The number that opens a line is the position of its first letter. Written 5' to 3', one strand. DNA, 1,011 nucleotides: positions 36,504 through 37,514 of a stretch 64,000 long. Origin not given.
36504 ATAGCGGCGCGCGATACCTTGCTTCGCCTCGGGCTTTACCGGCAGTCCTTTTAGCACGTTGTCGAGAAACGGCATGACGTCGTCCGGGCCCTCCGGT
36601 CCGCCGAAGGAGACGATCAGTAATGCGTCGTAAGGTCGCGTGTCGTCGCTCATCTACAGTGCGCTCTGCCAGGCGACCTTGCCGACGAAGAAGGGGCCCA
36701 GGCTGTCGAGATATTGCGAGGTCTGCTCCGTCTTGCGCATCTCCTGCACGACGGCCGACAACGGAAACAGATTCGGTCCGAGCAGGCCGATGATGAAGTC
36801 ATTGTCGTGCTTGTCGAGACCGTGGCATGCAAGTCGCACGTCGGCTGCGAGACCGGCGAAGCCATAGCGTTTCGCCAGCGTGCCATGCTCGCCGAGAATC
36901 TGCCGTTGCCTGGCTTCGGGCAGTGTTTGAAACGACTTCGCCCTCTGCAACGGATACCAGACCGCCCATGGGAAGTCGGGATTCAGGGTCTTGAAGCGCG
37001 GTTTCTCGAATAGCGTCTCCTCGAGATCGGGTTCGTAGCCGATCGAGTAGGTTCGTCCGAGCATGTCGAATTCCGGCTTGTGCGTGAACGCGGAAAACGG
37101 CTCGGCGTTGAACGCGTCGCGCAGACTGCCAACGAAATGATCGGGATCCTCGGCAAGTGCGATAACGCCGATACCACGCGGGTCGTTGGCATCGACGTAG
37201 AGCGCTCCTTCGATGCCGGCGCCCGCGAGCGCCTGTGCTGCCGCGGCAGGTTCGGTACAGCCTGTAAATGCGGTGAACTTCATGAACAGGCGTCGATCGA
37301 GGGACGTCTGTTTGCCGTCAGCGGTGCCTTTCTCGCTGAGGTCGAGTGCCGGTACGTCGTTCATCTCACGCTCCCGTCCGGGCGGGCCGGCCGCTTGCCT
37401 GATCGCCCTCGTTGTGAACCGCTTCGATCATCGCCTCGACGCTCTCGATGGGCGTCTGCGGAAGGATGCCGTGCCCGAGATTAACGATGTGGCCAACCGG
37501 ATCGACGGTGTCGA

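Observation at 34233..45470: Eleven-gene, translationally coupled haem-biosynthesis supercluster carrying coproporphyrin-dependent-pathway markers in a diderm background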

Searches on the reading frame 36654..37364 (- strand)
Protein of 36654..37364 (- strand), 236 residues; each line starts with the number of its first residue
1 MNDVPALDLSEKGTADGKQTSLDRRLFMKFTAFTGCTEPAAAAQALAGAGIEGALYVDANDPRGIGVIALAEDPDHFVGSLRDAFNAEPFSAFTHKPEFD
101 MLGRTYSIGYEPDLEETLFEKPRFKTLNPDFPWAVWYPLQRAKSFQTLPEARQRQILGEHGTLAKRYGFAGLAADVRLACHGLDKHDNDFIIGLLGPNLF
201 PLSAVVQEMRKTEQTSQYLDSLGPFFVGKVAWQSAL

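Call 3: search_protein_families(library=pfam, proteins=[window:36654-37364:-])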
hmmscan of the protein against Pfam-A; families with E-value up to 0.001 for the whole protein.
window:36654-37364:- (236 aa): 1 family
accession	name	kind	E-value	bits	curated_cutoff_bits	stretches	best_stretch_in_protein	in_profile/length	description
PF06778.18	Chlor_dismutase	-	1.1e-11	45.2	25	1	124-229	88-187/189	Chlorite dismutase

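Call 4: search_protein_families(library=ncbifam, proteins=[window:36654-37364:-])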
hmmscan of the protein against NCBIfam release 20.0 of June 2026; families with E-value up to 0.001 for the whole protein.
window:36654-37364:- (236 aa): 2 families
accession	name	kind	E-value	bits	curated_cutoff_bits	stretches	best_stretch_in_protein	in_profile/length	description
NF042928.1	HemQ_actino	equivalog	6.1e-08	32.2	235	1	132-230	117-209/220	hydrogen peroxide-dependent heme synthase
NF008913.0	PRK12276.1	equivalog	4.7e-06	26.5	253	1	122-232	129-238/248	hydrogen peroxide-dependent heme synthase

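Call 8: find_homologous_proteins(query=window:36654-37364:-)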
Query window:36654-37364:- (236 aa): 5429 proteins with E <= 0.001 among 7117 candidates; the best 120 are listed.
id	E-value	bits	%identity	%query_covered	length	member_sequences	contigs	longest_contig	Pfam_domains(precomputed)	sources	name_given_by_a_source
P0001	4.9e-145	499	92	100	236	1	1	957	PF06778.19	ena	-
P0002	1.4e-140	485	89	100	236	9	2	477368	PF06778.19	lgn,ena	-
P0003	2.2e-135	468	86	100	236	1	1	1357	PF06778.19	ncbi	-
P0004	7.3e-134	463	85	99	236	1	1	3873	PF06778.19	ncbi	-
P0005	9.8e-131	452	84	100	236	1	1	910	PF06778.19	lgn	-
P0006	1.9e-130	451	83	99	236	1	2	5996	PF06778.19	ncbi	ncbi:MAG: chlorite dismutase family protein [Gammaproteobacteria bacterium]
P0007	4.7e-130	450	84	97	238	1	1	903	PF06778.19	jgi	-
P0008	2.0e-129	448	83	100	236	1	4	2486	PF06778.19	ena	-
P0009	2.9e-129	448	84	97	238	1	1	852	PF06778.19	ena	-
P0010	4.1e-129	447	84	97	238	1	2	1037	PF06778.19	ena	-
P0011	4.5e-129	447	84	97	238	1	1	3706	PF06778.19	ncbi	-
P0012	7.3e-129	446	82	99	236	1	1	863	PF06778.19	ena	-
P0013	8.7e-129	446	83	97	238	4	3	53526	PF06778.19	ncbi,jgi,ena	-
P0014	1.8e-128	445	85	97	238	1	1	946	PF06778.19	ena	-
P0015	2.2e-128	445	84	97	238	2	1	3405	PF06778.19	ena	-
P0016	2.3e-128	445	84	97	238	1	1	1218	PF06778.19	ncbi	-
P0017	4.4e-128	444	82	99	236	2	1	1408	PF06778.19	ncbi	-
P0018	6.0e-128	443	83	97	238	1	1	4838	PF06778.19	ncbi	-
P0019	8.0e-128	443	83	97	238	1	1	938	PF06778.19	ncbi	-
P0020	1.6e-127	442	83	97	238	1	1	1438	PF06778.19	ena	-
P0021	3.0e-127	441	83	97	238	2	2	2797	PF06778.19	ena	-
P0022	3.0e-127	441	83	97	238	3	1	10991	PF06778.19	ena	-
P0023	3.1e-127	441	83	97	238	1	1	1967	PF06778.19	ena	-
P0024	5.3e-127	440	83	97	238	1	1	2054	PF06778.19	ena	-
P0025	5.6e-127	440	81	99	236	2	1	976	PF06778.19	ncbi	-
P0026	5.7e-127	440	81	99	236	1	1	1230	PF06778.19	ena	-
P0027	6.1e-127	440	82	97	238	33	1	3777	PF06778.19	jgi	-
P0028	7.5e-127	440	83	97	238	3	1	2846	PF06778.19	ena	-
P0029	7.6e-127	440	83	97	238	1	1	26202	PF06778.19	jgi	jgi:chlorite dismutase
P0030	7.7e-127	440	81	99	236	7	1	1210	PF06778.19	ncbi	-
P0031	1.0e-126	439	82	97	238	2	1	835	PF06778.19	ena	-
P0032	2.9e-126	438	81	98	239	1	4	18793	PF06778.19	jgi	jgi:chlorite dismutase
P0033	4.2e-126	437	83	97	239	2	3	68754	PF06778.19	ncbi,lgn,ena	ncbi:MAG: chlorite dismutase family protein [Candidatus Rariloculaceae bacterium]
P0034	7.3e-126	436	80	99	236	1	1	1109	PF06778.19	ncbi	-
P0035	7.2e-125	433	82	97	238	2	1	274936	PF06778.19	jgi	jgi:hypothetical protein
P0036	7.6e-124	430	81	97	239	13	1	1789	PF06778.19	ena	-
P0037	3.7e-123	428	81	97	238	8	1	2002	PF06778.19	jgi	jgi:chlorite dismutase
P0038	1.2e-122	426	79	97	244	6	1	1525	PF06778.19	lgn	-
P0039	3.5e-122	424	80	97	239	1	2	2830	PF06778.19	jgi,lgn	jgi:hypothetical protein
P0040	1.0e-121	423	77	99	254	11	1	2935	PF06778.19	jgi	jgi:chlorite dismutase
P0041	1.0e-120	420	78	97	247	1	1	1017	PF06778.19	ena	-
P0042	1.4e-120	419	76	99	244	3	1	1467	PF06778.19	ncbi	-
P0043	2.8e-120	418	80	97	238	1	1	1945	PF06778.19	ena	-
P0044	3.3e-120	418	78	97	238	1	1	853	PF06778.19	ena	-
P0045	5.6e-120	417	80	97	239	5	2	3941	PF06778.19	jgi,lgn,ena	jgi:chlorite dismutase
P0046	1.1e-119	416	76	99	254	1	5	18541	PF06778.19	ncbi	-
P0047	1.4e-119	416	79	97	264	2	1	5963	PF06778.19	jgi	jgi:chlorite dismutase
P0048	1.4e-119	416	76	98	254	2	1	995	PF06778.19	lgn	-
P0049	1.8e-119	416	78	97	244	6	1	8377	PF06778.19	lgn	-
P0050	3.0e-119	415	79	97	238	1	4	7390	PF06778.19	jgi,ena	-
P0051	3.2e-119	415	79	97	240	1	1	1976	PF06778.19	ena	-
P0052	5.5e-119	414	76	99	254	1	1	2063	PF06778.19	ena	-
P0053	6.9e-119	414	77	97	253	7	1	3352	PF06778.19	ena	-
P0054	1.0e-118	413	80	97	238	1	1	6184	PF06778.19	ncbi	-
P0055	1.8e-118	412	76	98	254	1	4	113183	PF06778.19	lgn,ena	-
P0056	3.5e-118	411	77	97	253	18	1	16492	PF06778.19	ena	-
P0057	4.1e-118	411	76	97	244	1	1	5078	PF06778.19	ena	-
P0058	7.4e-118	410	77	97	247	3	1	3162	PF06778.19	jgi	jgi:chlorite dismutase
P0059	7.6e-118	410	78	97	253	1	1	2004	PF06778.19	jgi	-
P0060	1.1e-117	410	76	97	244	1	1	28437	PF06778.19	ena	-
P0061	1.4e-117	409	77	97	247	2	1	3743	PF06778.19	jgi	jgi:chlorite dismutase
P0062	1.5e-117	409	75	97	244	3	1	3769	PF06778.19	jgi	-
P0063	2.0e-117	409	76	99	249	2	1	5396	PF06778.19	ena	-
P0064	2.2e-117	409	76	99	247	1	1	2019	PF06778.19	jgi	jgi:chlorite dismutase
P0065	3.1e-117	408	75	99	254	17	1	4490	PF06778.19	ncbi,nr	ncbi:MAG: hypothetical protein HKN84_00800 [Gammaproteobacteria bacterium]|nr:hypothetical protein [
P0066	3.5e-117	408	77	97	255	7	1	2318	PF06778.19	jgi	jgi:chlorite dismutase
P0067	6.5e-117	407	76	99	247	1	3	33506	PF06778.19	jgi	jgi:hypothetical protein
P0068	8.1e-117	407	76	97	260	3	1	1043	PF06778.19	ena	-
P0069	1.4e-116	406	77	97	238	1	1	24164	PF06778.19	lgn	-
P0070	1.4e-116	406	78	97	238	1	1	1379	PF06778.19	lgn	-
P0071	1.5e-116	406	78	97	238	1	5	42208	PF06778.19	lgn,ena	-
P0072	1.5e-116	406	75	97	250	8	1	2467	PF06778.19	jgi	jgi:chlorite dismutase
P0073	2.0e-116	406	77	97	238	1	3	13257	PF06778.19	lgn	-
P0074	2.0e-116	406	77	97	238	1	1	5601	PF06778.19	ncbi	-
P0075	2.0e-116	406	78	97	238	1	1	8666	PF06778.19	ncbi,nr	ncbi:MAG: hypothetical protein E2O51_01165 [Gammaproteobacteria bacterium]|nr:MAG: hypothetical prot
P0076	2.6e-116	405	76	99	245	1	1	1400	PF06778.19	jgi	jgi:chlorite dismutase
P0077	2.8e-116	405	78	97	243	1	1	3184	PF06778.19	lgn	-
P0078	3.9e-116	405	77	97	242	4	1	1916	PF06778.19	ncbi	-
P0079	4.6e-116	404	77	97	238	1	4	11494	PF06778.19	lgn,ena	-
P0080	4.8e-116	404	78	97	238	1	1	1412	PF06778.19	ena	-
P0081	4.9e-116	404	74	98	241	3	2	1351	PF06778.19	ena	-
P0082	5.1e-116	404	77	97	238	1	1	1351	PF06778.19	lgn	-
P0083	5.1e-116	404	76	97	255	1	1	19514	PF06778.19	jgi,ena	-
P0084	5.2e-116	404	77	97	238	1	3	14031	PF06778.19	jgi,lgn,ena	-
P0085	7.7e-116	404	75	97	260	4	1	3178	PF06778.19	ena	-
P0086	8.0e-116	404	76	99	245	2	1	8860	PF06778.19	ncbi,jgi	jgi:hypothetical protein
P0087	1.1e-115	403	77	97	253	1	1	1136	PF06778.19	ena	-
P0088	1.3e-115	403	77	97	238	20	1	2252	PF06778.19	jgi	-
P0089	1.3e-115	403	74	97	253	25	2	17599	PF06778.19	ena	-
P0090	1.3e-115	403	77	97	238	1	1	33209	PF06778.19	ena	-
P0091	1.4e-115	403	74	100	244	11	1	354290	PF06778.19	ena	-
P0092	1.5e-115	403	77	96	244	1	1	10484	PF06778.19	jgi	jgi:hypothetical protein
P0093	1.7e-115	403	76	99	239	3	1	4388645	PF06778.19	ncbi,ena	-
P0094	1.9e-115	402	76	97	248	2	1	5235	PF06778.19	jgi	jgi:chlorite dismutase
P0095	3.4e-115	401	74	97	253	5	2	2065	PF06778.19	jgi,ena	-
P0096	3.7e-115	401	75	99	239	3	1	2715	PF06778.19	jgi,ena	-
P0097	4.6e-115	401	77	97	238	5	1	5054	PF06778.19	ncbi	-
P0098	7.8e-115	400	74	97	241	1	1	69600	PF06778.19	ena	-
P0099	8.9e-115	400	74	97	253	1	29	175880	PF06778.19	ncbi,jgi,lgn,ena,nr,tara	ncbi:MAG: chlorite dismutase family protein [Candidatus Rariloculaceae bacterium]|nr:chlorite dismut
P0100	8.9e-115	400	74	97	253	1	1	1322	PF06778.19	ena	-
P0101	9.0e-115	400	74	97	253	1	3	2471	PF06778.19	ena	-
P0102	9.7e-115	400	76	99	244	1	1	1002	PF06778.19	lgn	-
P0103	1.1e-114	400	74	97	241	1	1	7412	PF06778.19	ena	-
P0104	1.2e-114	400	74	97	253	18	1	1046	PF06778.19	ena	-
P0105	1.2e-114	400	74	97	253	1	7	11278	PF06778.19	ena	-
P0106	1.2e-114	400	74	97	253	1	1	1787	PF06778.19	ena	-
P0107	1.3e-114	400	75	98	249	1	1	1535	PF06778.19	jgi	jgi:hypothetical protein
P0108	1.5e-114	399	74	97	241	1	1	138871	PF06778.19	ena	-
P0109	1.5e-114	399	75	97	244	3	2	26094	PF06778.19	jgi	-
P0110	2.0e-114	399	74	97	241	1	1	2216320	PF06778.19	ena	-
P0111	2.1e-114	399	76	97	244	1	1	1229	PF06778.19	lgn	-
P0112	2.3e-114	399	77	97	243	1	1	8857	PF06778.19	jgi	jgi:hypothetical protein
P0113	2.3e-114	399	74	100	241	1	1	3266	PF06778.19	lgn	-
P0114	3.2e-114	398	73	97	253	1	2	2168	PF06778.19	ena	-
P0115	3.6e-114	398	76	97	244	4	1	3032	PF06778.19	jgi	jgi:hypothetical protein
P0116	4.0e-114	398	74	97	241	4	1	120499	PF06778.19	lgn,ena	-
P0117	5.1e-114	398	73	97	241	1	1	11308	PF06778.19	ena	-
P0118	6.9e-114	397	75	99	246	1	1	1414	PF06778.19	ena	-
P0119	8.3e-114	397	74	97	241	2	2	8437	PF06778.19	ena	-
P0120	8.5e-114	397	73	97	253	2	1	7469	PF06778.19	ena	-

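Call 9: search_solved_structures(query=window:36654-37364:-, max_evalue=1, show_alignments=3)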
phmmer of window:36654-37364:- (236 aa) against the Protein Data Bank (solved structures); distinct sequences matched with E-value up to 1: 15.
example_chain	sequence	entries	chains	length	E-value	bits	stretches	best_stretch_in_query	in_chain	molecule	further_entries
1vdh_A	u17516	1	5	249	1.4e-05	27.9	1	114-235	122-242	muconolactone isomerase-like protein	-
5loq_A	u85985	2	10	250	0.006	19.3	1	135-231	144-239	Putative heme-dependent peroxidase lmo2113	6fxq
6fxj_A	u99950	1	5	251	0.0061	19.3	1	135-231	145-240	Putative heme-dependent peroxidase lmo2113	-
4wws_A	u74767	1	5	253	0.0062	19.2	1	135-231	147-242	Putative heme-dependent peroxidase lmo2113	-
9t54_A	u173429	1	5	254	0.0063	19.2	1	135-231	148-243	Coproheme decarboxylase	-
7q4f_A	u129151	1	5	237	0.0065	19.2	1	129-229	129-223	Coproheme decarboxylase from Corynebacterium dipththeriae W183Y mutant in complex with cop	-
6xub_A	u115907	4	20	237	0.012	18.3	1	129-229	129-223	Chlorite dismutase | Coproheme decarboxylase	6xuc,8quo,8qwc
1t0t_V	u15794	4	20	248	0.11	15.2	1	127-229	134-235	APC35880 | Putative heme-dependent peroxidase GT50_08830 | HemQ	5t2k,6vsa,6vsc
8z1r_A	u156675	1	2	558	0.2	14.3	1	176-221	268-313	Isocitrate lyase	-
7q4g_A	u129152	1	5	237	0.21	14.2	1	130-229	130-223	Coproheme decarboxylase from Corynebacterium diphtheriae Y135A mutant in complex with copr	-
2dp5_A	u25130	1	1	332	0.26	13.9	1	15-80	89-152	Hyaluronidase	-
3eka_A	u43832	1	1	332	0.26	13.9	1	15-80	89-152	Hyaluronidase, phage associated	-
9miq_A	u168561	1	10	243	0.27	13.9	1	135-229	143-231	Coproheme decarboxylase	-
2yvv_A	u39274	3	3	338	0.27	13.8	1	15-80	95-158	Hyaluronidase, phage associated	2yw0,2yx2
2c3f_A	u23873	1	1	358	0.3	13.7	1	15-80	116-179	HYALURONIDASE, PHAGE ASSOCIATED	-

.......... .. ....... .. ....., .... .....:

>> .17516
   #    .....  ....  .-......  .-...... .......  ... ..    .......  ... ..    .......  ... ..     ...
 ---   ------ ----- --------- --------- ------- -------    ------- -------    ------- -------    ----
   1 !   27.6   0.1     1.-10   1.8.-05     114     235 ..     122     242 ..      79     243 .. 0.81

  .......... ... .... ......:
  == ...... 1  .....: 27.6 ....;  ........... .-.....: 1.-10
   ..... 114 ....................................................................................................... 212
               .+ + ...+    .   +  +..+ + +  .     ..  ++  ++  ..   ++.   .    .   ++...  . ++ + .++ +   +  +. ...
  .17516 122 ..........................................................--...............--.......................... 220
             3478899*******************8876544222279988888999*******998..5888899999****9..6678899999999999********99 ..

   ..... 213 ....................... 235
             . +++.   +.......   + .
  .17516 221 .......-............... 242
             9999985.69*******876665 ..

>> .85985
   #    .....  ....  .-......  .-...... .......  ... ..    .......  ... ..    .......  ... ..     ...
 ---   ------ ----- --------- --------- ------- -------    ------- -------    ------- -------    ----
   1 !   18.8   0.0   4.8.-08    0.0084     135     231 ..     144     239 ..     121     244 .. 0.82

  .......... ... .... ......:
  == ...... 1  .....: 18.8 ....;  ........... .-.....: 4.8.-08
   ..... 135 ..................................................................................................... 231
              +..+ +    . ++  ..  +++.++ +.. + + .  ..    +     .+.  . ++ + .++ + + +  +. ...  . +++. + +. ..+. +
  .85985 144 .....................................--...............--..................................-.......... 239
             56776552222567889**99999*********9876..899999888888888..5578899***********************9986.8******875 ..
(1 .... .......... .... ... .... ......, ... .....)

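Call 17: find_encoding_contigs(protein=P0093, flank=10000, max_places=3)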
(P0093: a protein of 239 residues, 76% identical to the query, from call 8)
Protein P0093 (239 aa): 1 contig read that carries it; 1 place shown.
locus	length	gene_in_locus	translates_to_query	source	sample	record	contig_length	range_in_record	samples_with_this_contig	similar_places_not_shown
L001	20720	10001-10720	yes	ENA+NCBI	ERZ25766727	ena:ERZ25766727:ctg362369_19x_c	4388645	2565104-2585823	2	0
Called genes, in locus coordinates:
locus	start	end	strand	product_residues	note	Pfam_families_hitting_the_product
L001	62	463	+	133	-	-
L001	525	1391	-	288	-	PF00753:Lactamase_B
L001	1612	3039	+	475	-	PF05201:GlutR_N, PF00745:GlutR_dimer (faint), PF01488:Shikimate_DH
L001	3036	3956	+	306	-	PF01379:Porphobil_deam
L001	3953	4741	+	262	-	PF02602:HEM4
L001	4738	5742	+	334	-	PF00490:ALAD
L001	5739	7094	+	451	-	PF00202:Aminotran_3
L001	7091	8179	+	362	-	PF13581:HATPase_c_2 (faint), PF00512:HisKA, PF02518:HATPase_c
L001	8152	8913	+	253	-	PF00072:Response_reg, PF00486:Trans_reg_C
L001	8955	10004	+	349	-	PF01208:URO-D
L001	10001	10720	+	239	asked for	PF06778:Chlor_dismutase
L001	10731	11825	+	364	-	PF00762:Ferrochelatase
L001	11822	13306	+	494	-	PF00890:FAD_binding_2 (weak), PF01266:DAO (weak), PF01494:FAD_binding_3 (faint), PF01593:Amino_oxidase, PF03486:HI0933_like (faint), PF13450:NAD_binding_8, PF13738:Pyr_redox_3 (faint)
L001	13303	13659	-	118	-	-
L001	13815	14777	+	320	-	PF17170:DUF5128 (weak), PF01436:NHL (weak)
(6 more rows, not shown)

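Call 28: search_protein_representatives(protein=window:36654-37364:-)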
Query: 236 residues. Proteins with E-value up to 0.001 (for the whole library): 598; up to 1e-10: 392; up to 1e-30: 103. The best 150 are listed.
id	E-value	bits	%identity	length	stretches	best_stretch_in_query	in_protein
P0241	5.5e-91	320.6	62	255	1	6-234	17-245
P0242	4.4e-79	281.6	55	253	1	6-236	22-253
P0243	1.1e-75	270.5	75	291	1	5-163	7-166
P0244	1.6e-70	253.6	51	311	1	11-235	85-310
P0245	2.9e-70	252.8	61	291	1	6-191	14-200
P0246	5.4e-68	245.3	82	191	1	101-235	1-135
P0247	3.7e-67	242.6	49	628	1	8-234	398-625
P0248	3.3e-64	232.9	68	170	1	6-159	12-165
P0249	1.6e-62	227.4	50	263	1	4-233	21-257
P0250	4.7e-62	225.9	54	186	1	52-234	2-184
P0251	1.1e-61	224.7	48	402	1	5-233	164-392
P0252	3.4e-60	219.8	46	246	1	4-229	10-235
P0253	3.5e-60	219.8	57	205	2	125-235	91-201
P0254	5.4e-60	219.1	47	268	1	24-235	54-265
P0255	1.1e-59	218.2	48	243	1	26-234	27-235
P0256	3.0e-59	216.7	48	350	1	10-233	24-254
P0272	4.1e-48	180.3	42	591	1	16-233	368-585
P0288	1.3e-42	162.2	40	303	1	9-233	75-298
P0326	6.6e-34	133.7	41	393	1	44-232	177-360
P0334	3.3e-33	131.4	41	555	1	50-233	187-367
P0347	4.4e-30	121.2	42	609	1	5-185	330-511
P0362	3.5e-28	115.0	44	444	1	6-154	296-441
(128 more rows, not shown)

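Call 29: search_protein_families(library=pfam, proteins=[P0247, P0272, P0251, P0244, P0256, P0288, P0326, P0334, P0347, P0362], max_evalue=0.001)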
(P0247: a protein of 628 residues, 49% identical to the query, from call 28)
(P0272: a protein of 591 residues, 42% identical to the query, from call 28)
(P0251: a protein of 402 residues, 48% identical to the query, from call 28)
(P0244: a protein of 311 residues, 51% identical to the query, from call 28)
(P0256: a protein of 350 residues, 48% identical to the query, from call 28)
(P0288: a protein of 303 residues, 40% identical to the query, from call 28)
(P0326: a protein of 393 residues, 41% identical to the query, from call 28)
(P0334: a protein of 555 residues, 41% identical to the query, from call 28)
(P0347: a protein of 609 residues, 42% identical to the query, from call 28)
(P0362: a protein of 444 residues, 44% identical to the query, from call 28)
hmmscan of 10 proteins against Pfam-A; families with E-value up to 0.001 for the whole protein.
P0247 (628 aa): 2 families
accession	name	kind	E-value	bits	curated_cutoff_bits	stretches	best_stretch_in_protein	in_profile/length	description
PF00248.27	Aldo_ket_red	-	2.4e-22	79.8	24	1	39-306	16-261/291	Aldo/keto reductase family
PF06778.18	Chlor_dismutase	-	3.5e-15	56.6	25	1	519-621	92-188/189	Chlorite dismutase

P0272 (591 aa): 2 families
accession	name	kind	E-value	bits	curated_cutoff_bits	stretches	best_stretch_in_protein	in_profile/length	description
PF06778.18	Chlor_dismutase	-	7.7e-16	58.7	25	1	479-582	91-188/189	Chlorite dismutase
PF00248.27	Aldo_ket_red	-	3.9e-11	43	24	1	7-284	1-275/291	Aldo/keto reductase family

P0251 (402 aa): 3 families
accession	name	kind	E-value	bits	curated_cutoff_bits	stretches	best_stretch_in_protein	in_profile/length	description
PF02861.25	Clp_N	-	3.3e-23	82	20.7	2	22-72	1-51/53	Clp amino terminal domain, pathogenicity island component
PF06778.18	Chlor_dismutase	-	2.1e-11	44.3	25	1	288-389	93-188/189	Chlorite dismutase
PF00156.33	Pribosyltran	-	1.8e-05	24.5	26.3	0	92-143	9-61/158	Phosphoribosyl transferase domain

P0244 (311 aa): 2 families
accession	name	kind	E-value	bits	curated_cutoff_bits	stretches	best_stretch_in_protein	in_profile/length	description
PF06778.18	Chlor_dismutase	-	3.1e-12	47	25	1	202-305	91-188/189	Chlorite dismutase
PF08369.16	PCP_red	-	1.8e-10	41.1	32.5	1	19-62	1-44/45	Proto-chlorophyllide reductase 57 kD subunit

P0256 (350 aa): 1 family
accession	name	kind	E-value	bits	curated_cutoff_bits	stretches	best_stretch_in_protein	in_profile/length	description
PF06778.18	Chlor_dismutase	-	2.2e-13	50.7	25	1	149-251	92-188/189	Chlorite dismutase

P0288 (303 aa): 1 family
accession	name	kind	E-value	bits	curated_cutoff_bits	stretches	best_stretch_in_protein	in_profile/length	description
PF06778.18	Chlor_dismutase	-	5.8e-12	46.1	25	1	194-295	93-188/189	Chlorite dismutase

P0326 (393 aa): 1 family
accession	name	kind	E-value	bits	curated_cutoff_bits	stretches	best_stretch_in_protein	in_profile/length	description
PF06778.18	Chlor_dismutase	-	2.4e-13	50.6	25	1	255-357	91-187/189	Chlorite dismutase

P0334 (555 aa): 1 family
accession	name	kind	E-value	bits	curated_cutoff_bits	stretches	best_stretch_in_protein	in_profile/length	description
PF06778.18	Chlor_dismutase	-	7.6e-14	52.2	25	1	259-363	88-187/189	Chlorite dismutase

P0347 (609 aa): 1 family
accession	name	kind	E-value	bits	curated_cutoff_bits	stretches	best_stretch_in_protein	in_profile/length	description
PF06463.18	Mob_synth_C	-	7.7e-05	23.1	37.4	1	157-243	2-87/128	Molybdenum Cofactor Synthesis C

P0362 (444 aa): 1 family
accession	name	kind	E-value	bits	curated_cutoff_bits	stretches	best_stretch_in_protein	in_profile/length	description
PF04055.27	Radical_SAM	-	5.1e-11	43.5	29.5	1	34-124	77-163/166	Radical SAM superfamily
